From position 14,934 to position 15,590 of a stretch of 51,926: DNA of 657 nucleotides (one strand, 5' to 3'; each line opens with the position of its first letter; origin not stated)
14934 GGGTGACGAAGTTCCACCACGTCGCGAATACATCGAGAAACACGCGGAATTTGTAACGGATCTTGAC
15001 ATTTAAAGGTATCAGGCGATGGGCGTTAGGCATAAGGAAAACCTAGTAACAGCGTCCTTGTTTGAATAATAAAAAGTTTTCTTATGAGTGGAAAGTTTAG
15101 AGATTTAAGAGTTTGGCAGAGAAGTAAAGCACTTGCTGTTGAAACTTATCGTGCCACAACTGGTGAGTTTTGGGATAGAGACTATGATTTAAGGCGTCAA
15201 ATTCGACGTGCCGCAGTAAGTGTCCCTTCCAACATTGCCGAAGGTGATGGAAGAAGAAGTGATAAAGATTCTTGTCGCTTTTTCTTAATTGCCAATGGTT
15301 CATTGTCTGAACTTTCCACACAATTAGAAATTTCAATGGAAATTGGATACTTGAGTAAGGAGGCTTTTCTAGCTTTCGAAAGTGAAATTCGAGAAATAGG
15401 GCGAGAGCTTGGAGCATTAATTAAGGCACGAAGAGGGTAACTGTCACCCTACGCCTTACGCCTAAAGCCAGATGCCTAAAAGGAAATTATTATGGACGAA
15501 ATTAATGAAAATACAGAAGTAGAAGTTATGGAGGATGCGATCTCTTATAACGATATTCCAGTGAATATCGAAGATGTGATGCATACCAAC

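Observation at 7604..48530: Window-wide family of degenerate low-complexity tracts, mostly heptad-periodic, filling intergenic spacers and often forming inverted pairs around single genes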

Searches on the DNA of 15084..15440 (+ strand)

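Call 75: search_rna_families(sources=[L091, L092, L093, L094, L095, L096, L097, L098, L099, L100, L101, L102, L103, L104, L105, L106, L107, L108, L109, L110], threshold=gathering)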
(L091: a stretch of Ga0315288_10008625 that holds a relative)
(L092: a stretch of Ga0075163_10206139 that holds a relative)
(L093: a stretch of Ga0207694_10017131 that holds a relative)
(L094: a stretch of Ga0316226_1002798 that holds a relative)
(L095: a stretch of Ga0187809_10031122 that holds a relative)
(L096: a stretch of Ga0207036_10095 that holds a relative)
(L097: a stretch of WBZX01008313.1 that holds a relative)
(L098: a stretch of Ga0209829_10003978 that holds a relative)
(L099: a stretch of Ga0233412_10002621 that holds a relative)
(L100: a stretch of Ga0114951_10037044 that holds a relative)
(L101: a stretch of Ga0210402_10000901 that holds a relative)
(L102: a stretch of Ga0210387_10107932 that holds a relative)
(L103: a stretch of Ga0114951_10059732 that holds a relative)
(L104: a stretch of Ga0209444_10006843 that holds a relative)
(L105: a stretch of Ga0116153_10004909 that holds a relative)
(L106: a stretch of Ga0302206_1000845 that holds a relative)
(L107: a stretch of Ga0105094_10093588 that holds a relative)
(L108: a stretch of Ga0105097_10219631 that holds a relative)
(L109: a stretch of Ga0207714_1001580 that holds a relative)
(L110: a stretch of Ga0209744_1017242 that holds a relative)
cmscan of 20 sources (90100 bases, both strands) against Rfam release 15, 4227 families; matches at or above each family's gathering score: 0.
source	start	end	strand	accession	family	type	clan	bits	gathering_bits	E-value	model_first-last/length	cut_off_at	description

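Call 76: search_rna_families(sources=[L111, L112, L113, L114, L115, L116, L117, L118, L119, L120, L121, L122, L123, L124, L125, L126, L127, L128, L129, L130], threshold=gathering)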
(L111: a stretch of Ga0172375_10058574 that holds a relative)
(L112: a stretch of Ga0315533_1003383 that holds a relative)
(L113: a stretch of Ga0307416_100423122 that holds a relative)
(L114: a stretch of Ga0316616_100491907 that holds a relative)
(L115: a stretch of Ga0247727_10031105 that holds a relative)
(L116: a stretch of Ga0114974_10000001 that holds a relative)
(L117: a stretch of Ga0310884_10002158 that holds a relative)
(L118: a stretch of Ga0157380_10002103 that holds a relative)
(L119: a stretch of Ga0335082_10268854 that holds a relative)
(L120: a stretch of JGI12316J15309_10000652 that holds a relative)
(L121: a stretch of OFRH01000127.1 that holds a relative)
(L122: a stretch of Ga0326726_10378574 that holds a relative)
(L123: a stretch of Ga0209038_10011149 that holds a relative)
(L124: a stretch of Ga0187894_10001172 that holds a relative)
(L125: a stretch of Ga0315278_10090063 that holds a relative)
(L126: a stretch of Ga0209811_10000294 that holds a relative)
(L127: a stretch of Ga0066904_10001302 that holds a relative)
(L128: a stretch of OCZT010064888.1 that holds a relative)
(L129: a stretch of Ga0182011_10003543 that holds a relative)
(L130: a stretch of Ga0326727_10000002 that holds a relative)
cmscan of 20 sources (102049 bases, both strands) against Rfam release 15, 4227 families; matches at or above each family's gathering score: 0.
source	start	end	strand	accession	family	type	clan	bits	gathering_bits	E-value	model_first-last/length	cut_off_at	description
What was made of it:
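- On S23p-type 23S rRNA intervening sequence (IVS): None of the 40 metagenomic four-helix-bundle loci scanned contains rRNA (calls 75, 76).
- Tried and rejected: Looking for rRNA around 40 metagenomic four-helix-bundle genes: none (calls 75, 76).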

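Call 95: search_rna_families(sources=[L187, L183, L184, L185, L186, L188], threshold=evalue, max_evalue=0.001)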
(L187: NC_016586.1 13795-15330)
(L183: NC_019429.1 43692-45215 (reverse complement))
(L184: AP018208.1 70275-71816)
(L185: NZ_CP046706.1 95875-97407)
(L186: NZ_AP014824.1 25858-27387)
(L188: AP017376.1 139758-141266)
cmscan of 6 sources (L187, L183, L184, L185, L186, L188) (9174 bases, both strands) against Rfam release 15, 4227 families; matches with E-value up to 0.001: 1.
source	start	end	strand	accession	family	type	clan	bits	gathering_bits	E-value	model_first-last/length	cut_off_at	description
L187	1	1536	+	RF02541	LSU_rRNA_bacteria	Gene; rRNA;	CL00112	903.8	50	1.4e-295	672-1853/2925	5'&3'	Bacterial large subunit ribosomal RNA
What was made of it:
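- The Azospirillum lipoferum AZO_p2 four-helix-bundle ORF lies inside LSU rRNA (Rfam 904 bits, call 95).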
